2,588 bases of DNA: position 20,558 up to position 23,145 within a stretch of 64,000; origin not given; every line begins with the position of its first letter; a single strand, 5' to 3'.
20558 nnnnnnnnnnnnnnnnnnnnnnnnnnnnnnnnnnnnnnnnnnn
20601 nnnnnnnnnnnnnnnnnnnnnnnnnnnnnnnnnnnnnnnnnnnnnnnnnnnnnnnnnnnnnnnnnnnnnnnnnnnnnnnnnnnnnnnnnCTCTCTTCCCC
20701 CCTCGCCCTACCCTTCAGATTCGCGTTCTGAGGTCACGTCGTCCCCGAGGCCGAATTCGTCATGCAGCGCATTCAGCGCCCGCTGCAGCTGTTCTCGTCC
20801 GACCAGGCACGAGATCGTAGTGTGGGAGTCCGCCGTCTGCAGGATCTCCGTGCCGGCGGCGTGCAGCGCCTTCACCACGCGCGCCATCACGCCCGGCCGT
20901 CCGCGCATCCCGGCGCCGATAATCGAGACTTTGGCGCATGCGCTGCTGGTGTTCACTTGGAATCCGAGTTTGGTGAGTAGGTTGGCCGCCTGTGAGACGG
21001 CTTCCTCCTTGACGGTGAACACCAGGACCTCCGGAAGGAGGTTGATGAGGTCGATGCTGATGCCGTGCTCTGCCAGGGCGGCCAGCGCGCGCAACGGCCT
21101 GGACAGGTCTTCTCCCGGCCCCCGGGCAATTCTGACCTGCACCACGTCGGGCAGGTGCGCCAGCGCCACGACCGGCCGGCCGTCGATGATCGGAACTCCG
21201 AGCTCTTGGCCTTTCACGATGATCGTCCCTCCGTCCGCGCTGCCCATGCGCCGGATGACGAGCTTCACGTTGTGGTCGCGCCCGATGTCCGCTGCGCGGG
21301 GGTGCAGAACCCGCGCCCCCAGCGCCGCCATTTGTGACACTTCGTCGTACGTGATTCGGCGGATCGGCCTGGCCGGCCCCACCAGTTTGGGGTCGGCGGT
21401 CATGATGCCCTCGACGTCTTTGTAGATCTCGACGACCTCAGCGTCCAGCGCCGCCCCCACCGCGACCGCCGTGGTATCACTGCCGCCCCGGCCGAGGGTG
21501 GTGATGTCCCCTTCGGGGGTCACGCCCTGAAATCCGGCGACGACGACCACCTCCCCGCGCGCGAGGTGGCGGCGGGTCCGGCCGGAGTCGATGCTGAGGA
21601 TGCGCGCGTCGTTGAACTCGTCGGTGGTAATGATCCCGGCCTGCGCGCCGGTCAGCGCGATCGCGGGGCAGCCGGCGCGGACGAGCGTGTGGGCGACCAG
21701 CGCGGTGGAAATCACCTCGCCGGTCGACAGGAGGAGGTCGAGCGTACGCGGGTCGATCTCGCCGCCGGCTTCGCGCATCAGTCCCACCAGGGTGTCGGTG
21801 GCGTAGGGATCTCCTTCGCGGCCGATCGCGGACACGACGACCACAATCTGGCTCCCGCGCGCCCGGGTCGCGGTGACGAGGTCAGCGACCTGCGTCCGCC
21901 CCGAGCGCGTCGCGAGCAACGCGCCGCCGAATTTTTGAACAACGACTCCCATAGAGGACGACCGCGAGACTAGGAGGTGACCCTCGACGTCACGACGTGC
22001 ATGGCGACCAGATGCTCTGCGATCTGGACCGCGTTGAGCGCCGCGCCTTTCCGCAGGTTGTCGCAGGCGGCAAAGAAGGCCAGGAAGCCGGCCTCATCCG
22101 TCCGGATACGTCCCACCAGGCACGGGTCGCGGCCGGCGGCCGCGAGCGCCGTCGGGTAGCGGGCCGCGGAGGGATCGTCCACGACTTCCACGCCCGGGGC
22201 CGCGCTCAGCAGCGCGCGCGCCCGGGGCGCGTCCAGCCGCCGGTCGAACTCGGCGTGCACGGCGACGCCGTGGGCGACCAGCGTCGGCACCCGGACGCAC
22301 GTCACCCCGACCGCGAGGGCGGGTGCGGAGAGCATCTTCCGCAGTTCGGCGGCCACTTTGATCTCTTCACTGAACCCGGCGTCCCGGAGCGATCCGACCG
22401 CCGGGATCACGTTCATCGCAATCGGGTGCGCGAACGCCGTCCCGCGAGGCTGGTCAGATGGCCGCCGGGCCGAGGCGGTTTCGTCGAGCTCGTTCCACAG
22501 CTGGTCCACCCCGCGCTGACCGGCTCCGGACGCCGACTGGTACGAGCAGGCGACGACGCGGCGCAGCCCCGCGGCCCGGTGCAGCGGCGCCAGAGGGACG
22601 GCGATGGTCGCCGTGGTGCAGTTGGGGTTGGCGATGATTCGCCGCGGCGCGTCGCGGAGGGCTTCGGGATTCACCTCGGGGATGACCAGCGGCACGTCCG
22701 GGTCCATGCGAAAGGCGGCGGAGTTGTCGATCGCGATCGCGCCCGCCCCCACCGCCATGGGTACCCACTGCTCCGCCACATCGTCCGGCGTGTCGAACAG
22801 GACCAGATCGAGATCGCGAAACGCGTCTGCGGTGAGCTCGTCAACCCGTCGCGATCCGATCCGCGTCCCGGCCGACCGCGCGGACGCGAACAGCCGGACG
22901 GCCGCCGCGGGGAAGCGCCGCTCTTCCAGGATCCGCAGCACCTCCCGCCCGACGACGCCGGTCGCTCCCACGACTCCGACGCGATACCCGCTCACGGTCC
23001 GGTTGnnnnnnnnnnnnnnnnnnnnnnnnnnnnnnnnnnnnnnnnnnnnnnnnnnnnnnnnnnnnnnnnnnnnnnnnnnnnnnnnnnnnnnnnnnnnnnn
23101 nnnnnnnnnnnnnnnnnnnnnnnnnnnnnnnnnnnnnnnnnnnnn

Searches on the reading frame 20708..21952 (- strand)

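Call 18: search_protein_families(library=pfam, proteins=[window:20708-21952:-], max_evalue=0.00001)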
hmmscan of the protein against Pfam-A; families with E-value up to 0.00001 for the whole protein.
window:20708-21952:- (414 aa): 4 families
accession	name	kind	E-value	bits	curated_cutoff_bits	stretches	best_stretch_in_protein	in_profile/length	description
PF00696.33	AA_kinase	-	6.2e-47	160.7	24.9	1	3-234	2-233/234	Amino acid kinase family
PF13840.12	ACT_7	-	9.1e-22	77.1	27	1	337-398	4-65/65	ACT domain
PF22468.2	ACT_9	-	1.7e-21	76.1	27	1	342-400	1-61/61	ACT domain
PF01842.31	ACT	-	1.4e-08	34.8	27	0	344-398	2-63/66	ACT domain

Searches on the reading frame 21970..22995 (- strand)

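Call 18: search_protein_families(library=pfam, proteins=[window:21970-22995:-], max_evalue=0.00001)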
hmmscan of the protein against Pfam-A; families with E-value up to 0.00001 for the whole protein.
window:21970-22995:- (341 aa): 2 families
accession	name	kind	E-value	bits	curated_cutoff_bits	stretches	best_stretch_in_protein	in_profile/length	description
PF02774.23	Semialdhyde_dhC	-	2.2e-36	126.1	26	1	135-316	1-184/184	Semialdehyde dehydrogenase, dimerisation domain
PF01118.30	Semialdhyde_dh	-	3.6e-32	111.7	26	1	5-115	1-120/121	Semialdehyde dehydrogenase, NAD binding domain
